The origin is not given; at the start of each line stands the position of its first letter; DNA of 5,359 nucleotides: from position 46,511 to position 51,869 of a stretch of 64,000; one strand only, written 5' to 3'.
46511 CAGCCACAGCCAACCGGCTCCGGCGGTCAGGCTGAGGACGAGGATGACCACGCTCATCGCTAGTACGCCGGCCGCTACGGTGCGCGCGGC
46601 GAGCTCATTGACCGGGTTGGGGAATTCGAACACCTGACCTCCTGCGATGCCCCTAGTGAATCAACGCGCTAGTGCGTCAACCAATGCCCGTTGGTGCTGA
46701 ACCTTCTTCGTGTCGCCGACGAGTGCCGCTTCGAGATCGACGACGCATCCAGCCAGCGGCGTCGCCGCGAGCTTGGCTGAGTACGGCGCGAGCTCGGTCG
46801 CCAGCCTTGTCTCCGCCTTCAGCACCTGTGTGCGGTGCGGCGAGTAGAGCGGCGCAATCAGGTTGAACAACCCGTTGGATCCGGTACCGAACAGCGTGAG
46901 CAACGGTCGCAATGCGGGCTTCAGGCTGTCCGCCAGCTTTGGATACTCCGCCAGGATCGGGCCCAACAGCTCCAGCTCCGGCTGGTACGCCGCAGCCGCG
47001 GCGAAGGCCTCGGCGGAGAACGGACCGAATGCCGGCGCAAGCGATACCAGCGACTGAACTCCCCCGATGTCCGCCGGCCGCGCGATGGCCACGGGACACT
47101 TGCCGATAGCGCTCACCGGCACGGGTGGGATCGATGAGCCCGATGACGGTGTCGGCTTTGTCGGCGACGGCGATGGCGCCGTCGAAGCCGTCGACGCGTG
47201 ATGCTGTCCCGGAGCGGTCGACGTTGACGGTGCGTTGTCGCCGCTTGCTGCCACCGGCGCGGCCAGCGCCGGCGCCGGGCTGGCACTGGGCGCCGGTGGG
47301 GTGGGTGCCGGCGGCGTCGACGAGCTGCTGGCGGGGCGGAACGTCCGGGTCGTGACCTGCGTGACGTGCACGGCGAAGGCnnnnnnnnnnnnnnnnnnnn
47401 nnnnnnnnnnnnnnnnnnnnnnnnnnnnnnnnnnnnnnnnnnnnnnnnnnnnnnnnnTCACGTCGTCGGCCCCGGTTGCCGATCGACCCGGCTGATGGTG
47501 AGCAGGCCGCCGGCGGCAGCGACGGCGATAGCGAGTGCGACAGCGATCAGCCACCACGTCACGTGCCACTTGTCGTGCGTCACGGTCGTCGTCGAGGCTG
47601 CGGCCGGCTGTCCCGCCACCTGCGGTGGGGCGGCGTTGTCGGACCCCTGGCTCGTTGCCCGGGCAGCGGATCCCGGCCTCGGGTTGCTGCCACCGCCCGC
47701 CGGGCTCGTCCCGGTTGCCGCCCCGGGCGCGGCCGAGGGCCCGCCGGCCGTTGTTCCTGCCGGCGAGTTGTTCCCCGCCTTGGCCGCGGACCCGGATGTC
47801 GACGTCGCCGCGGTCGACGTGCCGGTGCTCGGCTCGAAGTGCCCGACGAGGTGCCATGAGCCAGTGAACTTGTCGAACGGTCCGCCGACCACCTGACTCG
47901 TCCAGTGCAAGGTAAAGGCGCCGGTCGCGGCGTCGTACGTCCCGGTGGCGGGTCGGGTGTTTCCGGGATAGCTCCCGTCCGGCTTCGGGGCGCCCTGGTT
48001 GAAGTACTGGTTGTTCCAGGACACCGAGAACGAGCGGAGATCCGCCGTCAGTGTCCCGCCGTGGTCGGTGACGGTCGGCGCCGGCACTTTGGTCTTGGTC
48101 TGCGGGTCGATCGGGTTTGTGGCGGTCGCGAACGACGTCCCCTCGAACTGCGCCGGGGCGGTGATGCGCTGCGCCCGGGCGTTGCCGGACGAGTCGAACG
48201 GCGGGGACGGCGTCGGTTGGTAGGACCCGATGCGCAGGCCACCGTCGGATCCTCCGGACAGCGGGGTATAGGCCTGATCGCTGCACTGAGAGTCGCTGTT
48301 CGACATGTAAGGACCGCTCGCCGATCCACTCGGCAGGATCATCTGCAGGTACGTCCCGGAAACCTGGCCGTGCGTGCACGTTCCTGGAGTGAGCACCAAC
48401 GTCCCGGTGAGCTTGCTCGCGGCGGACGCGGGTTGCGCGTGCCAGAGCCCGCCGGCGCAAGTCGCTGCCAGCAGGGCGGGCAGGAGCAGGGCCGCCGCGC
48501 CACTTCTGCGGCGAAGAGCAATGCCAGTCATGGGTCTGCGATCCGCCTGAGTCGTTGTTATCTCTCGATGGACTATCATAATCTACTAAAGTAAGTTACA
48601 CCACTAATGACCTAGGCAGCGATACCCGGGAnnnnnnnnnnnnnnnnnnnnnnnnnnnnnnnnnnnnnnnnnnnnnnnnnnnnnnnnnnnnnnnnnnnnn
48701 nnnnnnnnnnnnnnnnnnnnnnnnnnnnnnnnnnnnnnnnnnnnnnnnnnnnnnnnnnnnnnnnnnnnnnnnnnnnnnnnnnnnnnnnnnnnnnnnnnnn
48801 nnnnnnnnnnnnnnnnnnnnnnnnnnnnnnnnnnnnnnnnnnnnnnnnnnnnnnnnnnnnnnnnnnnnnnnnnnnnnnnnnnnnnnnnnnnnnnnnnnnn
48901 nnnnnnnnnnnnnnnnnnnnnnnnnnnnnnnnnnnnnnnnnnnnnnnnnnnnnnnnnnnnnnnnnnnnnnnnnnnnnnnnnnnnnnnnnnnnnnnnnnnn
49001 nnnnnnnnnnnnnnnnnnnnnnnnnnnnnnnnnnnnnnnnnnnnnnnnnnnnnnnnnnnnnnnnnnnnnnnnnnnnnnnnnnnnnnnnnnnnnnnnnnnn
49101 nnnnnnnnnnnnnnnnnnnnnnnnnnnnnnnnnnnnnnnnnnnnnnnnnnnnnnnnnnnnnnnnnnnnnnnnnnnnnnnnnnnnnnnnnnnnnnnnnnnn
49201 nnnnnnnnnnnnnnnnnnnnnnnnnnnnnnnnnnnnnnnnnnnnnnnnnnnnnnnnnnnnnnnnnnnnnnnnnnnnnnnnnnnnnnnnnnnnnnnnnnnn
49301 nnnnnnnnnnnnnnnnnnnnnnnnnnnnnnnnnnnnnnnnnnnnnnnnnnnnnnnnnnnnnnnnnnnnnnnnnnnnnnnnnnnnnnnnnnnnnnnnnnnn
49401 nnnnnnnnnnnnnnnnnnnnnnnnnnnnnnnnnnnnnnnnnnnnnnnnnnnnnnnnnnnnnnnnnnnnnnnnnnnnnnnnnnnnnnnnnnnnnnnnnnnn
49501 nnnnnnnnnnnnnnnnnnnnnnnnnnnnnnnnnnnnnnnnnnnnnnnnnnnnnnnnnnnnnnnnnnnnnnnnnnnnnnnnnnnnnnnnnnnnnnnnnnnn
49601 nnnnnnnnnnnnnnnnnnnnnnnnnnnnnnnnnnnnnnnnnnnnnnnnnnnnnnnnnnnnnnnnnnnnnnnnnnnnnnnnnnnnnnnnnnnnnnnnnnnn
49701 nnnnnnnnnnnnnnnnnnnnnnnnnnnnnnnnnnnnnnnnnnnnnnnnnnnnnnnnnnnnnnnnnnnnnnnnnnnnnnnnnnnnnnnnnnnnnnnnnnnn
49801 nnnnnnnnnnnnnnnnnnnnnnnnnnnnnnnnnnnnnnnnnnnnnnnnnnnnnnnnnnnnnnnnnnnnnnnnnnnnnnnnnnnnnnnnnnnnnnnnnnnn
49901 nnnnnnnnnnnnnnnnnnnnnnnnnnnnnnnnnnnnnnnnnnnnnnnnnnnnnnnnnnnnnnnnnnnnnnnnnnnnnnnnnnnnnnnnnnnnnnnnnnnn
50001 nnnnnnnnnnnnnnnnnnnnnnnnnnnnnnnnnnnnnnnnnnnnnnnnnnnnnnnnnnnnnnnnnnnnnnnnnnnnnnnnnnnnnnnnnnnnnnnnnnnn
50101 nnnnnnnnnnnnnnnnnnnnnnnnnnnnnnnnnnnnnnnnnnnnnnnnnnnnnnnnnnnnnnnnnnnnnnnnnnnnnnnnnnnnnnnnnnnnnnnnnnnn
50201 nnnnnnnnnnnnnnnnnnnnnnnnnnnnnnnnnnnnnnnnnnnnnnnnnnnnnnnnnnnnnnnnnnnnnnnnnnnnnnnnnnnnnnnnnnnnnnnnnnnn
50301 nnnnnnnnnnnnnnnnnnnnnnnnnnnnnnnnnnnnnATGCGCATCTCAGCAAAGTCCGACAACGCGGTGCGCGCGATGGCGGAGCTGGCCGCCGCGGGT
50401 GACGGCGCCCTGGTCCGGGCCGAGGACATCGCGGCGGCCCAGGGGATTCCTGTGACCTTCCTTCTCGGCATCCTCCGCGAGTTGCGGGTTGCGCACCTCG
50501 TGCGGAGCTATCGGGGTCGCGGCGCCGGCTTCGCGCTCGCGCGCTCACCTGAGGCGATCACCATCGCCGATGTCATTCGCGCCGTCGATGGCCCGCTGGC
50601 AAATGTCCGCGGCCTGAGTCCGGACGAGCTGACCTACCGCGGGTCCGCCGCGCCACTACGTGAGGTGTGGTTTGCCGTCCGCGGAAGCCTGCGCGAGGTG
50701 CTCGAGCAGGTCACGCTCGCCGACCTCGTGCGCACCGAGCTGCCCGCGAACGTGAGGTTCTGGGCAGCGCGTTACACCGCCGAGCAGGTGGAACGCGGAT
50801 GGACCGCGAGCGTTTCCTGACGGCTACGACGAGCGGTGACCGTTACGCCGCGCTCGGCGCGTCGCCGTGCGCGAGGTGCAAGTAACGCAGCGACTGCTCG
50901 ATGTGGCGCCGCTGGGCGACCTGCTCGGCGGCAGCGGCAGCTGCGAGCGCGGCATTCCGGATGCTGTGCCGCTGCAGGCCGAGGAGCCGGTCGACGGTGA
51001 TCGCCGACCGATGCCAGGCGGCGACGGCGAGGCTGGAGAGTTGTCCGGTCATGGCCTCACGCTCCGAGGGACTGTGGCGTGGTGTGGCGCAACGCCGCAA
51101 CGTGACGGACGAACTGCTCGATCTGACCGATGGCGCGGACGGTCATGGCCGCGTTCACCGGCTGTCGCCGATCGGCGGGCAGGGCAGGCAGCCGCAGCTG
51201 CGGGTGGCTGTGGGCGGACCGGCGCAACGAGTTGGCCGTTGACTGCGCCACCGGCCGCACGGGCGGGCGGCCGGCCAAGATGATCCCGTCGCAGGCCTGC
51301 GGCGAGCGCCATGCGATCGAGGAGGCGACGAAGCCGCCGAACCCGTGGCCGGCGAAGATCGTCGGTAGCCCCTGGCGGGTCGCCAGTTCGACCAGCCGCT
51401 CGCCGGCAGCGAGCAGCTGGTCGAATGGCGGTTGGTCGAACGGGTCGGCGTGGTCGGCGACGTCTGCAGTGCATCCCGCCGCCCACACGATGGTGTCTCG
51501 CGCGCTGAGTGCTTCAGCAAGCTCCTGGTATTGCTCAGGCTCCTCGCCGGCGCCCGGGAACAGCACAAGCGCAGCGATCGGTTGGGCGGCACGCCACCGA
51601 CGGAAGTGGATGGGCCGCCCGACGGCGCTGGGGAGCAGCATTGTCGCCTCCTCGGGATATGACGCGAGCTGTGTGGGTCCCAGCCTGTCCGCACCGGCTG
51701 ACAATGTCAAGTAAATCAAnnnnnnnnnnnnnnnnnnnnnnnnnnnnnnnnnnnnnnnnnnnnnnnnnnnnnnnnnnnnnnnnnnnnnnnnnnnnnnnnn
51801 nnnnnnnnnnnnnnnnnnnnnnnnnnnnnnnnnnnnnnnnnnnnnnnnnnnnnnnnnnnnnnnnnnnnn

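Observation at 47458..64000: Four paralogues of an unrecognised secreted ~190-aa two-cysteine domain bracket the island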

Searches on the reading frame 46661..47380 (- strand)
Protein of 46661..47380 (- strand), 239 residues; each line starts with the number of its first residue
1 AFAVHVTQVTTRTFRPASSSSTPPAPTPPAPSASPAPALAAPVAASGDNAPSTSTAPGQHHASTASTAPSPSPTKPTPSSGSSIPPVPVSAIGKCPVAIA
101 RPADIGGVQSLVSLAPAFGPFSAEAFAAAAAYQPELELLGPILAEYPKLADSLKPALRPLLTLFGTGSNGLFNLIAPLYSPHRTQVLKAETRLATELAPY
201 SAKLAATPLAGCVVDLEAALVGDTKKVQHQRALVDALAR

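Call 7: search_protein_families(library=ncbifam, max_evalue=1, proteins=[window:46661-47380:-])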
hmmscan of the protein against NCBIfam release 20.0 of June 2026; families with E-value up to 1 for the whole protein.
window:46661-47380:- (239 aa): 1 family
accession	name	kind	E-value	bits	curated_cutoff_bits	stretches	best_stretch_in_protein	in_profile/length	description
TIGR00770.1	Dcu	subfamily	0.16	11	331.35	1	141-229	75-161/430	anaerobic C4-dicarboxylate transporter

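Call 26: search_protein_families(library=pfam, max_evalue=5, proteins=[window:46661-47380:-])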
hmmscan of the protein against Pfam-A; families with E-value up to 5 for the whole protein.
window:46661-47380:- (239 aa): 0 families
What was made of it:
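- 46661..47461 (-): p239up: 266-aa N-terminally anchored protein with a low-complexity linker and a helical, Pro-punctuated C-terminal domain carrying a conserved Cys pair. It is translationally coupled to c1. No Pfam match (call 26).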

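Call 84: search_protein_families(library=padloc, max_evalue=0.01, proteins=[window:46661-47380:-])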
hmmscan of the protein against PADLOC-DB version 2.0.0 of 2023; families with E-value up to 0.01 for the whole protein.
window:46661-47380:- (239 aa): 0 families

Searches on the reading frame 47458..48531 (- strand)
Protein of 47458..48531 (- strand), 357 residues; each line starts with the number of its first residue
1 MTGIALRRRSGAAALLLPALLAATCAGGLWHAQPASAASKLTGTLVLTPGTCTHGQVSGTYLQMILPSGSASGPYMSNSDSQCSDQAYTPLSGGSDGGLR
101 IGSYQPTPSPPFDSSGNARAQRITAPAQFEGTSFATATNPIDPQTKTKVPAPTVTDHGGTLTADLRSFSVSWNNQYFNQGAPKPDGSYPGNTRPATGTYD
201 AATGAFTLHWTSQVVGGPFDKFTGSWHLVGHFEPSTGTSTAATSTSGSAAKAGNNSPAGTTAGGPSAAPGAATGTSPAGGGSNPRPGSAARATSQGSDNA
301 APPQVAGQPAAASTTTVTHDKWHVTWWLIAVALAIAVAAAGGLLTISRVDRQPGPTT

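Call 6: search_protein_families(library=pfam, max_evalue=1, proteins=[window:47461-48531:-])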
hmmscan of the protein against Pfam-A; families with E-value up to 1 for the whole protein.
seq(357 aa): 0 families

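Call 7: search_protein_families(library=ncbifam, max_evalue=1, proteins=[window:47458-48531:-])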
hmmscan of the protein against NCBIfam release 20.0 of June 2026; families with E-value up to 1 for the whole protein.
window:47458-48531:- (357 aa): 1 family
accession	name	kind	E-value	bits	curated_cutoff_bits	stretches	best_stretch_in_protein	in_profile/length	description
NF005411.0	PRK06975.1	equivalog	0.023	13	414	1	283-351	285-353/660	fused uroporphyrinogen-III synthase HemD/membrane protein HemX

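Call 84: search_protein_families(library=padloc, max_evalue=0.01, proteins=[window:47458-48531:-])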
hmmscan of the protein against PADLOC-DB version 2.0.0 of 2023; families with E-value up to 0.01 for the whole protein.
window:47458-48531:- (357 aa): 0 families

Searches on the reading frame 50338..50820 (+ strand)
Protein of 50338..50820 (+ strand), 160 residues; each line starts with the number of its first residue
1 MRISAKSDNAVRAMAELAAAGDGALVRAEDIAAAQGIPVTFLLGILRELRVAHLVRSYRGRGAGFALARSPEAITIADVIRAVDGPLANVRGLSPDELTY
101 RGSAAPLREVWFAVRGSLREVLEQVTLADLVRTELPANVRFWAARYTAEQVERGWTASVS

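Call 24: search_protein_families(library=pfam, max_evalue=0.001, proteins=[window:50338-50820:+])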
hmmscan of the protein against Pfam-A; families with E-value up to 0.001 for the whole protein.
window:50338-50820:+ (160 aa): 1 family
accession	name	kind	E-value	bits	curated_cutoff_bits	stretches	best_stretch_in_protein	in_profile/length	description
PF02082.26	Rrf2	-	8.1e-33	113.8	30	1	3-132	1-131/132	Iron-dependent Transcriptional regulator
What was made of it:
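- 50338..50820 (+): Cys-less Rrf2-family regulator, abutting the c2 stop (same operon). Pfam Rrf2, 8e-33 (call 24).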

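Call 43: search_protein_families(library=ncbifam, max_evalue=0.1, proteins=[window:50338-50820:+])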
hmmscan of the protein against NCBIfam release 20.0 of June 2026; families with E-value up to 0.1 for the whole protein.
window:50338-50820:+ (160 aa): 7 families
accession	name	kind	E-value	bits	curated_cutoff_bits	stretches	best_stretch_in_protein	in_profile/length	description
TIGR00738.1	rrf2_super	superfamily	1e-32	112.8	73.3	1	1-132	1-132/132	Rrf2 family transcriptional regulator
NF047409.1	Cys_reg_CymR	equivalog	1.6e-20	73.6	195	1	1-134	1-127/139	cysteine metabolism transcriptional regulator CymR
TIGR02010.1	IscR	equivalog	5.3e-19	68.4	207.55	1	1-133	1-132/135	Fe-S cluster assembly transcriptional regulator IscR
TIGR02944.1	suf_reg_Xantho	equivalog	1.6e-16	60.8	110.65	1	1-130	2-130/130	SUF system Fe-S cluster assembly regulator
NF008110.0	PRK10857.1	equivalog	9.4e-15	54.8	275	1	1-134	1-133/164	Fe-S cluster assembly transcriptional regulator IscR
NF008886.0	PRK11920.1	equivalog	5.4e-14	52.1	193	1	1-135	1-135/153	iron-responsive transcriptional regulator RirA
NF008240.0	PRK11014.1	equivalog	2.6e-10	40.5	182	1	2-134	2-131/141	nitric oxide-sensing transcriptional repressor NsrR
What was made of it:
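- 50338..50820 (+): The nearest specific NCBIfam model is CymR, below its cut-off (call 43).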

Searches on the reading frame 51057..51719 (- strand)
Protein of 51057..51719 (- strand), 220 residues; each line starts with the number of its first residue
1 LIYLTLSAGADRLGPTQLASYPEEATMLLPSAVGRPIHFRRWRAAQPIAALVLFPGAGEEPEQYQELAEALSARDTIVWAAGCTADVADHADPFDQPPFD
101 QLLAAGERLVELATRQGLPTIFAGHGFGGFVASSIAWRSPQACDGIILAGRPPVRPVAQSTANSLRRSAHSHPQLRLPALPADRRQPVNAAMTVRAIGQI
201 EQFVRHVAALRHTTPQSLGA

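Call 24: search_protein_families(library=pfam, max_evalue=0.001, proteins=[window:51057-51719:-])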
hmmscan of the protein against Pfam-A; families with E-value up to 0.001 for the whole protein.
window:51057-51719:- (220 aa): 2 families
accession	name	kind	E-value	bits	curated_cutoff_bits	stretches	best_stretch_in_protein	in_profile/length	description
PF12146.15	Hydrolase_4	-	1.2e-09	38.2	27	1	46-204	2-159/239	Serine aminopeptidase, S33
PF12697.13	Abhydrolase_6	-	0.00038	21.6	26.3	1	51-182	1-122/217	Alpha/beta hydrolase family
